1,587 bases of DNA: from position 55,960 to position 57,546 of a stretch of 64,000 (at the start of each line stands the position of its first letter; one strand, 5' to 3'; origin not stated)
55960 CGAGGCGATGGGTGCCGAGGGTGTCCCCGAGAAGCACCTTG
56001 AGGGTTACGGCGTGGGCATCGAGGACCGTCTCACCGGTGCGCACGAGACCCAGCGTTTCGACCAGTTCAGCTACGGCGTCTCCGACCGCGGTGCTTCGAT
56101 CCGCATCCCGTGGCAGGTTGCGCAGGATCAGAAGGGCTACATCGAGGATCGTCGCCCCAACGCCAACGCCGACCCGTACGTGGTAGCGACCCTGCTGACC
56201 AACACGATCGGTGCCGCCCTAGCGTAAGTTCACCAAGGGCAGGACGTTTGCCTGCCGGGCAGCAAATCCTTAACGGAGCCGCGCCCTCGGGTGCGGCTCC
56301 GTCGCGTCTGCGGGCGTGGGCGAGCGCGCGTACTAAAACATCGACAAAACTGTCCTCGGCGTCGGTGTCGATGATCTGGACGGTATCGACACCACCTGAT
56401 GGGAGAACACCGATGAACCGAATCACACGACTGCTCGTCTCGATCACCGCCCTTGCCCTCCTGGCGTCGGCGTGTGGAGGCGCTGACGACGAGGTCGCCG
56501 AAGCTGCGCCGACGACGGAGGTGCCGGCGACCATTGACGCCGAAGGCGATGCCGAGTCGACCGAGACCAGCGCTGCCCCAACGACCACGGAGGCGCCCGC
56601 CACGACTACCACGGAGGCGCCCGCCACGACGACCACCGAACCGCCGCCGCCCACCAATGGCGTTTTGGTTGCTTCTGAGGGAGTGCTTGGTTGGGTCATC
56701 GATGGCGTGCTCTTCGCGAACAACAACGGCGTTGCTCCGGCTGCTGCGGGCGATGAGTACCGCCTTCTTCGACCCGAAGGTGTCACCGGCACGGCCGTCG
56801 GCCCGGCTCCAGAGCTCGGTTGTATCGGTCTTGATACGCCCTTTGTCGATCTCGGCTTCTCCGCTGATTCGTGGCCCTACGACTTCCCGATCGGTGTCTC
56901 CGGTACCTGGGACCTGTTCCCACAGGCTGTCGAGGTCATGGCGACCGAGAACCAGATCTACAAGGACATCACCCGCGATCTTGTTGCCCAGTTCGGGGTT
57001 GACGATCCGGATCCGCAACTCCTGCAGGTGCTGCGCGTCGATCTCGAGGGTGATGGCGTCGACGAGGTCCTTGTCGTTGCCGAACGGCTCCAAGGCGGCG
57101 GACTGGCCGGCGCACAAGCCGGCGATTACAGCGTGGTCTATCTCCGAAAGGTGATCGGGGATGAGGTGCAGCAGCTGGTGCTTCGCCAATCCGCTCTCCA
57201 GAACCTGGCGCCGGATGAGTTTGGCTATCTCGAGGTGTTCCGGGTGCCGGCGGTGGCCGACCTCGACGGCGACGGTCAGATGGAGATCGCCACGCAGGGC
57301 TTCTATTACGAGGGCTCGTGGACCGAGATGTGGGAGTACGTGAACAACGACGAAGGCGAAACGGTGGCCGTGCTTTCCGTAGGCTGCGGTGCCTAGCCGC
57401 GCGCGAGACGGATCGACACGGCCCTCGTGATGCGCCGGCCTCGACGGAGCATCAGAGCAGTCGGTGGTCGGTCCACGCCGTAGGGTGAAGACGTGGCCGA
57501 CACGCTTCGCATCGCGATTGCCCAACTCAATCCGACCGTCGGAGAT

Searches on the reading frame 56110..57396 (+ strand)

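Call 43: search_protein_families(library=pfam, proteins=[window:56110-57396:+], max_evalue=0.05)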
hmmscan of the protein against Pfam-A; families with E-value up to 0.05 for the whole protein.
window:56110-57396:+ (428 aa): 2 families
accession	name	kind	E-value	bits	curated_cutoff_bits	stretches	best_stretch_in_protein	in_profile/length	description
PF13517.12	FG-GAP_3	-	0.0012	19.9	26.9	0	379-394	45-60/61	FG-GAP-like repeat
PF01839.29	FG-GAP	-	0.0014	18.9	22.1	0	380-395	5-20/37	FG-GAP repeat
